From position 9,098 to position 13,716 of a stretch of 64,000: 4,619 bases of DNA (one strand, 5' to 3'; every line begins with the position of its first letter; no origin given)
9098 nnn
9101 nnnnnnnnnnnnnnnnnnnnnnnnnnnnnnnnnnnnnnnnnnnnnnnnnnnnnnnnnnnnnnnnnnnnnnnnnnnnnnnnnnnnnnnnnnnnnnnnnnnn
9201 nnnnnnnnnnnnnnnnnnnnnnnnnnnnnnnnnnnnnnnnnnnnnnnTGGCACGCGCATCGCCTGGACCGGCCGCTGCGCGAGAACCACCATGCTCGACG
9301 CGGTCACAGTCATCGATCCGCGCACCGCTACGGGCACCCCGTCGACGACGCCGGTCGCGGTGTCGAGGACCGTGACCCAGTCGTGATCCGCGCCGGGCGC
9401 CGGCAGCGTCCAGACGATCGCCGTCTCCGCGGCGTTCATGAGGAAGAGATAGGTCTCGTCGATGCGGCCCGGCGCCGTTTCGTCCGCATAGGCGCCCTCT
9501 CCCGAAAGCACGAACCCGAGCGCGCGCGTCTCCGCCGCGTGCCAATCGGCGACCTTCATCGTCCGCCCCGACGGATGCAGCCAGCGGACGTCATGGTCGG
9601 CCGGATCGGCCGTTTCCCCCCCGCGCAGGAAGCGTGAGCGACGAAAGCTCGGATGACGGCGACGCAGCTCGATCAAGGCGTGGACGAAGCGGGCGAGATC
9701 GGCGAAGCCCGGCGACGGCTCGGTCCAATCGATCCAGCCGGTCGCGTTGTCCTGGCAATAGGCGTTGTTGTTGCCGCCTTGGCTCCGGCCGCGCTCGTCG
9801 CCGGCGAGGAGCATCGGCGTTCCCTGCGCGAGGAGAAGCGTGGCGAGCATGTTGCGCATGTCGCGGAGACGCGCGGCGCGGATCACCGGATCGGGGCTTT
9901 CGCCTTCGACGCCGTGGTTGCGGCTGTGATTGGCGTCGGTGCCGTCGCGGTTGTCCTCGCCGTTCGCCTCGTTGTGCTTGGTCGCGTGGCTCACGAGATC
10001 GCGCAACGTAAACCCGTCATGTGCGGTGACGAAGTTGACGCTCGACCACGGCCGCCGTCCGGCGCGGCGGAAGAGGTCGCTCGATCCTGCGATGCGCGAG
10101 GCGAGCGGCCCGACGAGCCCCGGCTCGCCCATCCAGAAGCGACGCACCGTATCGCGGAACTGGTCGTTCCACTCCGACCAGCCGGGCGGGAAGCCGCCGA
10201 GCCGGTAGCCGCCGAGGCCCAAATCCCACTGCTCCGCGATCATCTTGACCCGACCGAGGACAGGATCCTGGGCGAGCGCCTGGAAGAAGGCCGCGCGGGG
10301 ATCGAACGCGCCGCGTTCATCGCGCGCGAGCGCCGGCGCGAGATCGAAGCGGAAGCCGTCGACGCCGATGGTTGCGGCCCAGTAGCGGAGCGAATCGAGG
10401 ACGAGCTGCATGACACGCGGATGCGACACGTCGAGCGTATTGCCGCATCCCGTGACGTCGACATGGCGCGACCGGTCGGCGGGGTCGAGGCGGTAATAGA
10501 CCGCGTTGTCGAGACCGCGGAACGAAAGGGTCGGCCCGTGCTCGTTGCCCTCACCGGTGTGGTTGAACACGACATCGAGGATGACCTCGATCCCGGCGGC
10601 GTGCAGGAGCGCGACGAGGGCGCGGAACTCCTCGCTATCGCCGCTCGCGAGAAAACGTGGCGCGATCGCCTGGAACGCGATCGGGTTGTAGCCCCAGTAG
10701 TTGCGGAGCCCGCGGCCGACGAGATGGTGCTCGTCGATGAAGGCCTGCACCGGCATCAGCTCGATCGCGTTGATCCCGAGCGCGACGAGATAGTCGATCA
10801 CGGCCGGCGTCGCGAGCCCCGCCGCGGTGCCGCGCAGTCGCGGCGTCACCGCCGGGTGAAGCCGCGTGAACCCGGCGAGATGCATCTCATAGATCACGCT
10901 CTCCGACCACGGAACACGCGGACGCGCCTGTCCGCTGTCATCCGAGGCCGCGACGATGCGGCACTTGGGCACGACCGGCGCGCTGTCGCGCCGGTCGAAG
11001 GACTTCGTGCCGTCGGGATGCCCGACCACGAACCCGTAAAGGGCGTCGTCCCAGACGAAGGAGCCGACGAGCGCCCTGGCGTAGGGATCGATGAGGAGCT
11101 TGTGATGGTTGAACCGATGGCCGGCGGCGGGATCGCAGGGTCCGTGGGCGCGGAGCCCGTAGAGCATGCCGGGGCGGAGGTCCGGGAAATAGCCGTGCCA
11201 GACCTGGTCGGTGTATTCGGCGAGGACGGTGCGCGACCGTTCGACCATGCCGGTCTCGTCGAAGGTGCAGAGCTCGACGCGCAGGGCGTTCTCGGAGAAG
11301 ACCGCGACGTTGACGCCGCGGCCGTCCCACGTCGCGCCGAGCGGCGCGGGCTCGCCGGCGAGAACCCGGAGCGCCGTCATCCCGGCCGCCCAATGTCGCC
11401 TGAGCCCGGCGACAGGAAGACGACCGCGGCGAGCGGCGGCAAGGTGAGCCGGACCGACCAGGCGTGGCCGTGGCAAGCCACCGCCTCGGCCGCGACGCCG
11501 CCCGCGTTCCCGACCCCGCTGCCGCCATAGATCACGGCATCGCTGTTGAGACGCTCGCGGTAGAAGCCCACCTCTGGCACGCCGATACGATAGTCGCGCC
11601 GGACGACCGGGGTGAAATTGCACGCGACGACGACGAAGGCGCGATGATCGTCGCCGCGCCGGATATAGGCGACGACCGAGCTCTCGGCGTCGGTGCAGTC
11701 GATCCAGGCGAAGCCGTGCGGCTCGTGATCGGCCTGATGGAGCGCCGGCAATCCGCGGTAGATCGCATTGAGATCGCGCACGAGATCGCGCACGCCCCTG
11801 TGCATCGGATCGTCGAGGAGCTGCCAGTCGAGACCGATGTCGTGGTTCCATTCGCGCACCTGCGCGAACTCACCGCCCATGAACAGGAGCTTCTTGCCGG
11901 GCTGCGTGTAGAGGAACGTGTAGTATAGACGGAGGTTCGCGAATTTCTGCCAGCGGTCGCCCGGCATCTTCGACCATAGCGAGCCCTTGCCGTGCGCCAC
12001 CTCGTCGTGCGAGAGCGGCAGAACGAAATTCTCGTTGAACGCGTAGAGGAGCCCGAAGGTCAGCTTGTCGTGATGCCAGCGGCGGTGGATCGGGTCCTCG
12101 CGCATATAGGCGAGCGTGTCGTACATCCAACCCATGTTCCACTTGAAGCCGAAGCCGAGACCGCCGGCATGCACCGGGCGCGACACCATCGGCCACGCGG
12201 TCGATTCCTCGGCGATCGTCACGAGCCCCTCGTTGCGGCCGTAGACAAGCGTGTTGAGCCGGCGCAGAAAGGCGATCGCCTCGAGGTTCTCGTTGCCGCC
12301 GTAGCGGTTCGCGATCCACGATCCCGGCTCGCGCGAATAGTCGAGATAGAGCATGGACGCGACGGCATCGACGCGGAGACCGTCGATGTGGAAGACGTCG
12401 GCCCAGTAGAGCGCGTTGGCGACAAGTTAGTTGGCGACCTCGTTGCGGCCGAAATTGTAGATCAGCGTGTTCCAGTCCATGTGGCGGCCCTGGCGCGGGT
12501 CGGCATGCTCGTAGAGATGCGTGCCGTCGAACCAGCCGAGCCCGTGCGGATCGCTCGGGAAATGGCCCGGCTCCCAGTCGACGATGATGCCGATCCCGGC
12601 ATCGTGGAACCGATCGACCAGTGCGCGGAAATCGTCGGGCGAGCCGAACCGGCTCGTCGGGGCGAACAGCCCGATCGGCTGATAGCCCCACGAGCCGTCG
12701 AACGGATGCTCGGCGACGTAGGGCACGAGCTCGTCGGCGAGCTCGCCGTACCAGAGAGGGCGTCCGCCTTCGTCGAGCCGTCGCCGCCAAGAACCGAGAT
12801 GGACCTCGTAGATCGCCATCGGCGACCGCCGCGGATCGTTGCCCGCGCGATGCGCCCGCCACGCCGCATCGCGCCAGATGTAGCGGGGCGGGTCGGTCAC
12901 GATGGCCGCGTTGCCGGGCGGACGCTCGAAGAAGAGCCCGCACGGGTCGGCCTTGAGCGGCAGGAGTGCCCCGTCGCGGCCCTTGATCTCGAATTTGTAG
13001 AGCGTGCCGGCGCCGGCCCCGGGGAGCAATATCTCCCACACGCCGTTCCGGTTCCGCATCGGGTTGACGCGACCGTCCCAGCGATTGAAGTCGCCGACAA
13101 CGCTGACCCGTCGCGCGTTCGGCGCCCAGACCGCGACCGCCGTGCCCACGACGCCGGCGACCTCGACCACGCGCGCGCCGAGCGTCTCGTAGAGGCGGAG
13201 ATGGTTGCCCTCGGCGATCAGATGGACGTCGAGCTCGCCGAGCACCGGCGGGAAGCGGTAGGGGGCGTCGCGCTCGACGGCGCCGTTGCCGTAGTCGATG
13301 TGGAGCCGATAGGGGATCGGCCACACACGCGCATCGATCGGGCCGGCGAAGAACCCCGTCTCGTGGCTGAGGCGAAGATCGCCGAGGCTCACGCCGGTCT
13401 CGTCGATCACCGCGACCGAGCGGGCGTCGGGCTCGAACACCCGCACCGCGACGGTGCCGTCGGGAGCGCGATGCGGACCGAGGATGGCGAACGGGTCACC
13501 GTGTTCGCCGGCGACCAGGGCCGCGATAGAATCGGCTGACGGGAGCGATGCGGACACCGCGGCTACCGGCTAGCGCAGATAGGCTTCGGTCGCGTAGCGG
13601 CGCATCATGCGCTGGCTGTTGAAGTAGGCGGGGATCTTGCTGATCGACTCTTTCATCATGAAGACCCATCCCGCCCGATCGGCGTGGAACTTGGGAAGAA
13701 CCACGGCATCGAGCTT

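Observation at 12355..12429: Glycogen branching enzyme glgB interrupted by a single in-frame ochre codon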

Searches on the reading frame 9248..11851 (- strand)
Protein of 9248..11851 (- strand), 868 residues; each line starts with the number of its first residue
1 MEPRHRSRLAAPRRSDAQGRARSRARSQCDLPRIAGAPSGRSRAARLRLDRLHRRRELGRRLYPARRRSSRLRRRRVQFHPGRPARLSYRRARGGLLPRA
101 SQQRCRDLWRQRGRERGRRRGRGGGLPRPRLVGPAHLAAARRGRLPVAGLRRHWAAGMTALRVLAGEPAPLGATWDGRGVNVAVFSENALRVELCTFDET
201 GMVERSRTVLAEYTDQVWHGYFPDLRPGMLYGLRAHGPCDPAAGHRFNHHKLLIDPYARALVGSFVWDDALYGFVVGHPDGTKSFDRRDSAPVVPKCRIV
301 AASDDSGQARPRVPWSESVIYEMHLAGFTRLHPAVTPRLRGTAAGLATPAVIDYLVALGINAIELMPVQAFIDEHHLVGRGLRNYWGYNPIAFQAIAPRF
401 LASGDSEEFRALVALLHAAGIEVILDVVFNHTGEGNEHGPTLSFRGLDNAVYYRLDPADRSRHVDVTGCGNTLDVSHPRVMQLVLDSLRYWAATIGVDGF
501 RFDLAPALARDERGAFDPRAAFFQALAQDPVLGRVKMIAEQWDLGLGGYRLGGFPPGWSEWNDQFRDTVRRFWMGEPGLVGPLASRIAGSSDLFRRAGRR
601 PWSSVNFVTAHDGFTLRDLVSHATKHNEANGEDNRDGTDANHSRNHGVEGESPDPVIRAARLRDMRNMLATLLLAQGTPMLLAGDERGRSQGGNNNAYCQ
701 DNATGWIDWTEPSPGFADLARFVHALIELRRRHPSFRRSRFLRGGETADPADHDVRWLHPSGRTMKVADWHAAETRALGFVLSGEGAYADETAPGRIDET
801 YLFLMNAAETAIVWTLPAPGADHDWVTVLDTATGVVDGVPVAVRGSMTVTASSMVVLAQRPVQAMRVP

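Call 10: search_protein_families(library=pfam, proteins=[window:9248-11851:-])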
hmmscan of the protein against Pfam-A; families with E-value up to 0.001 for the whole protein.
window:9248-11851:- (868 aa): 3 families
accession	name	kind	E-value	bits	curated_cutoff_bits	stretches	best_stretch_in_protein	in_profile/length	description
PF00128.31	Alpha-amylase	-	9.4e-17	61.8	22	1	352-436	25-96/446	Alpha amylase, catalytic domain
PF02922.24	CBM_48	-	5.4e-14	52.7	22.4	1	170-258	1-83/83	Carbohydrate-binding module 48 (Isoamylase N-terminal domain)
PF21331.3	Isoamylase_C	-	0.00013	22.8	27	1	755-833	2-72/107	Isoamylase, C-terminal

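Call 19: search_protein_families(library=ncbifam, proteins=[window:9248-11380:-], max_evalue=0.00001)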
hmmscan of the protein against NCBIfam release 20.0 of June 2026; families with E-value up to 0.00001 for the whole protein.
window:9248-11380:- (711 aa): 24 families
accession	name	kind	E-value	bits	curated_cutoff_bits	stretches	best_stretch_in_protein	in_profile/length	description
TIGR02100.1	glgX_debranch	equivalog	1.4e-286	952.1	640.9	1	9-701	2-687/688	glycogen debranching protein GlgX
NF011082.0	PRK14510.1-1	equivalog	2.4e-222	740.9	2511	1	3-702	3-685/1410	bifunctional glycogen debranching protein GlgX/4-alpha-glucanotransferase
NF002983.0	PRK03705.1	equivalog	1.1e-221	737.4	901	1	6-626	4-604/658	glycogen debranching protein GlgX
TIGR02104.1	pulA_typeI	equivalog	2e-43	148.4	504.5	2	159-347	126-320/605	type I pullulanase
TIGR02402.1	trehalose_TreZ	equivalog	2.7e-24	85.4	538.8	1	156-355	90-254/545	malto-oligosyltrehalose trehalohydrolase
TIGR02103.1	pullul_strch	subfamily_domain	2.3e-21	75.6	697.6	1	229-349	380-502/900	pullulanase-type alpha-1,6-glucosidase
TIGR02102.1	pullulan_Gpos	equivalog_domain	1.6e-18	65.9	1042.25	1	91-348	395-644/1113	pullulanase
NF003811.1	PRK05402.1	equivalog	2.4e-17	62.7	741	1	161-346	141-301/619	1,4-alpha-glucan branching protein GlgB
NF008967.0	PRK12313.1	equivalog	3.1e-14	52.2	577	1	162-346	149-309/633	1,4-alpha-glucan branching protein GlgB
TIGR02456.1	treS_nterm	equivalog_domain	7.9e-12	44.5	678.35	1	160-277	5-103/539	maltose alpha-D-glucosyltransferase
TIGR01515.1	branching_enzym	equivalog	3.2e-11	42.5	463.95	1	163-347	137-291/607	1,4-alpha-glucan branching enzyme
NF041090.1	Cyc-maltodext_AglB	equivalog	1.2e-09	37.5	540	1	195-352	71-212/470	cyclomaltodextrinase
TIGR02403.1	trehalose_treC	equivalog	1.3e-09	37.3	799.05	1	158-277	2-102/544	alpha,alpha-phosphotrehalase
NF041321.1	Alpha-amyl_MalA_Halo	equivalog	3.3e-09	35.7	875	1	158-352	256-431/666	alpha-amylase MalA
NF011293.0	PRK14705.1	equivalog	6.4e-09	33.9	2376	1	193-347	770-905/1224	1,4-alpha-glucan branching enzyme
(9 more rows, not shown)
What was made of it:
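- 9245..11380 (-): Intact glgX (debranching enzyme). Its ATG overlaps the glgB stop by 4 nt. TIGR02100 scores 952.1 bits over positions 2-687 of 688 (call 19).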

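Call 34: find_encoding_contigs(protein=window:9248-11380:-, flank=4000, max_places=10)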
Protein seq(711 aa) (711 aa): 2 contigs read that carry it; 1 place shown.
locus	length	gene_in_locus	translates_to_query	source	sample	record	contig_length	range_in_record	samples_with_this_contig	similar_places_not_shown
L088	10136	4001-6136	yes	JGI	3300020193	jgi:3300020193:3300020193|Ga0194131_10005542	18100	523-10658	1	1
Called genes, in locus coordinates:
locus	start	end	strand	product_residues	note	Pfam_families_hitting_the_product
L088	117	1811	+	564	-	PF00343:Phosphorylase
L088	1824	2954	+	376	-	PF22019:GlgB_N, PF02922:CBM_48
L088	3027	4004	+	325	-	PF02806:Alpha-amylase_C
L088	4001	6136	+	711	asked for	PF02922:CBM_48, PF00128:Alpha-amylase, PF21331:Isoamylase_C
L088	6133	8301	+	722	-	PF21226:MalQ_N, PF02446:Glyco_hydro_77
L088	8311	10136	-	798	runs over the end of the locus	PF00343:Phosphorylase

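Call 36: find_homologous_proteins(query=window:9248-11380:-, max_evalue=1e-100)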
Query seq(711 aa) (711 aa): 7999 proteins with E <= 1e-100 among 8000 candidates; the best 120 are listed.
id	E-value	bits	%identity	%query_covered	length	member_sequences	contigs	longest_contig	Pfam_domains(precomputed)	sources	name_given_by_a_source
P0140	0.0e+0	1656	100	100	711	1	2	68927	PF02922.25,PF00128.32,PF21331.5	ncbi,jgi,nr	ncbi:MAG: glycogen debranching protein GlgX [Alphaproteobacteria bacterium]|nr:glycogen debranching 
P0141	4.1e-288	976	64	96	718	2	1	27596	PF02922.25,PF00128.32,PF21331.5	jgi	-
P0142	6.0e-273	926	60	98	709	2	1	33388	PF02922.25,PF00128.32,PF21331.5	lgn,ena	-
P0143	2.9e-269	913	58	99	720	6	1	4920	PF02922.25,PF00128.32,PF21331.5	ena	-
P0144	7.5e-269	912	59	98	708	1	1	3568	PF02922.25,PF00128.32,PF21331.5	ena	-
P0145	7.9e-268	909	57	98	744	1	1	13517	PF02922.25,PF00128.32,PF21331.5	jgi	jgi:glycogen operon protein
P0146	8.8e-268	908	58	99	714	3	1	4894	PF02922.25,PF00128.32,PF21331.5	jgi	jgi:isoamylase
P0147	1.4e-267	908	58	95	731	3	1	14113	PF02922.25,PF00128.32,PF21331.5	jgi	jgi:glycogen debranching enzyme GlgX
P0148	1.7e-267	908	59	98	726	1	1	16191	PF02922.25,PF00128.32,PF21331.5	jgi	jgi:isoamylase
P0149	3.3e-266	903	59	99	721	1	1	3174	PF02922.25,PF00128.32,PF21331.5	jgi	jgi:isoamylase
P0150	4.8e-266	903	57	99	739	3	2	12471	PF02922.25,PF00128.32,PF21331.5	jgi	jgi:glycogen operon protein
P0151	7.1e-266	902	57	99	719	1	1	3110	PF02922.25,PF00128.32,PF21331.5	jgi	jgi:isoamylase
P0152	7.3e-266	902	58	99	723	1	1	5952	PF02922.25,PF00128.32,PF21331.5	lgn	-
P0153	3.3e-265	900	56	99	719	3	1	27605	PF02922.25,PF00128.32,PF21331.5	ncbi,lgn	-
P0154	4.4e-265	900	58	98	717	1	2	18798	PF02922.25,PF00128.32,PF21331.5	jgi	jgi:isoamylase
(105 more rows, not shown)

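Call 37: find_encoding_contigs(protein=P0141, flank=10000, max_places=3)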
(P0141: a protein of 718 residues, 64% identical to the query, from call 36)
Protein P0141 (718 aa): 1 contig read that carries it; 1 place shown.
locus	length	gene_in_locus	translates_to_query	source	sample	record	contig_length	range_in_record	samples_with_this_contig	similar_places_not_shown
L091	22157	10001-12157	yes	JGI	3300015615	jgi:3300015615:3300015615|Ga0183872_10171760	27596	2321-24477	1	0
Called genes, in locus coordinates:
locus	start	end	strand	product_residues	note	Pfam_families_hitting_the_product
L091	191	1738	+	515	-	PF00450:Peptidase_S10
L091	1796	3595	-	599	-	PF00672:HAMP (weak), PF00015:MCPsignal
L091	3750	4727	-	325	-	-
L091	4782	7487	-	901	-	PF00690:Cation_ATPase_N, PF00122:E1-E2_ATPase, PF00702:Hydrolase, PF13246:Cation_ATPase, PF08282:Hydrolase_3 (faint), PF00689:Cation_ATPase_C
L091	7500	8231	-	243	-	PF13489:Methyltransf_23, PF08241:Methyltransf_11 (weak), PF08242:Methyltransf_12 (weak)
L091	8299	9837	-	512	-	PF08323:Glyco_transf_5, PF13579:Glyco_trans_4_4 (weak), PF13439:Glyco_transf_4 (weak), PF00534:Glycos_transf_1, PF13692:Glyco_trans_1_4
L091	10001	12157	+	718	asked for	PF02922:CBM_48, PF00128:Alpha-amylase (weak), PF21331:Isoamylase_C (weak)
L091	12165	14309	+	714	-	PF21226:MalQ_N, PF02446:Glyco_hydro_77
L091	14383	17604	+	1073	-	PF08447:PAS_3, PF00989:PAS, PF08448:PAS_4, PF13426:PAS_9, PF01590:GAF, PF13185:GAF_2, PF08447:PAS_3, PF00512:HisKA, +5 more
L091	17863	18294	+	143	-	-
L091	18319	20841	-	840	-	PF00343:Phosphorylase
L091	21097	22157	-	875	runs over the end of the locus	PF00270:DEAD, PF00271:Helicase_C, PF24473:CON_HrpB, PF08482:HrpB_C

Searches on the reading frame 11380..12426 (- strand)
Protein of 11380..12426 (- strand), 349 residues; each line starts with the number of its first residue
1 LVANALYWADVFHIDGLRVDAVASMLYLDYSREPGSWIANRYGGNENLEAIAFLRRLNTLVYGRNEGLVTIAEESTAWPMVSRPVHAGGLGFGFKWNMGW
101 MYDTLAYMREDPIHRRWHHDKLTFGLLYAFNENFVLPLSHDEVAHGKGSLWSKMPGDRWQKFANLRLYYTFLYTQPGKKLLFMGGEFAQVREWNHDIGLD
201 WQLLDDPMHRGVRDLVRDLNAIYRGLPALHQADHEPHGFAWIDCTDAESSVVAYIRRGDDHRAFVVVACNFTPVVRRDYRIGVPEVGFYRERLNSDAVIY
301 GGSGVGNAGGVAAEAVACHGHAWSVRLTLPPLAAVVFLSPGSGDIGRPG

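Call 7: search_protein_families(library=pfam, proteins=[window:11380-12426:-])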
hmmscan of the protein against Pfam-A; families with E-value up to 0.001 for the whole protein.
window:11380-12426:- (349 aa): 1 family
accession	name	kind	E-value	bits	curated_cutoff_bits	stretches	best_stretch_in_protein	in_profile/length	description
PF02806.24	Alpha-amylase_C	-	6.2e-27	94.2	21.2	1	241-337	1-92/95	Alpha amylase, C-terminal all-beta domain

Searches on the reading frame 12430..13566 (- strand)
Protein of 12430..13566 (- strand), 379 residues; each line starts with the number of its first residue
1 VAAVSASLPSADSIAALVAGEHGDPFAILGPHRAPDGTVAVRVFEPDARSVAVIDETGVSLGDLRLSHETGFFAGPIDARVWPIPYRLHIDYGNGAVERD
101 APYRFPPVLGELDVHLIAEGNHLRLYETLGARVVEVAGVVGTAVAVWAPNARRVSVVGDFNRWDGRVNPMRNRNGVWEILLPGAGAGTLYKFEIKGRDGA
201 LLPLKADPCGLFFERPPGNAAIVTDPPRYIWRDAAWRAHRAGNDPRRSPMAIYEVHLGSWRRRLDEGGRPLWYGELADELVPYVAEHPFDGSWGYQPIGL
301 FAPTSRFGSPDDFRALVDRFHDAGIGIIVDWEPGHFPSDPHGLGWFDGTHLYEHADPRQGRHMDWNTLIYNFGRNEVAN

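Call 7: search_protein_families(library=pfam, proteins=[window:12430-13557:-])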
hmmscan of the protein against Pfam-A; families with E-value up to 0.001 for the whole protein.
window:12430-13557:- (376 aa): 2 families
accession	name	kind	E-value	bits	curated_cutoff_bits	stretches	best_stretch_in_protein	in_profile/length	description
PF22019.2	GlgB_N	-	1.8e-24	86.1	27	1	9-94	3-87/94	alpha-1,4-glucan branching enzyme GlgB, N-terminal domain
PF02922.24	CBM_48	-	6.8e-23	81.2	22.4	1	126-206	2-82/83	Carbohydrate-binding module 48 (Isoamylase N-terminal domain)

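Call 29: find_encoding_contigs(protein=window:12430-13566:-, flank=3000, max_places=10)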
Protein seq(379 aa) (379 aa): no gene with exactly this product is on record in the collection.

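Call 31: find_encoding_contigs(protein=window:12430-13557:-, flank=3000, max_places=10)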
Protein seq(376 aa) (376 aa): 1 contig read that carries it; 1 place shown.
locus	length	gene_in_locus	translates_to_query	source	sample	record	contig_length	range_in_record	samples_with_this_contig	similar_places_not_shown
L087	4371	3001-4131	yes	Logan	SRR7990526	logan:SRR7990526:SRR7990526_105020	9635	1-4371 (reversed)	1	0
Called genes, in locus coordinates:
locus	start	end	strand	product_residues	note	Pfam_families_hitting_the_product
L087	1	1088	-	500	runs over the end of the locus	PF08323:Glyco_transf_5, PF13579:Glyco_trans_4_4, PF13439:Glyco_transf_4 (weak), PF00534:Glycos_transf_1, PF13692:Glyco_trans_1_4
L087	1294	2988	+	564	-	PF00343:Phosphorylase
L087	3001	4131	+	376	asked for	PF22019:GlgB_N, PF02922:CBM_48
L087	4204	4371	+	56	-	?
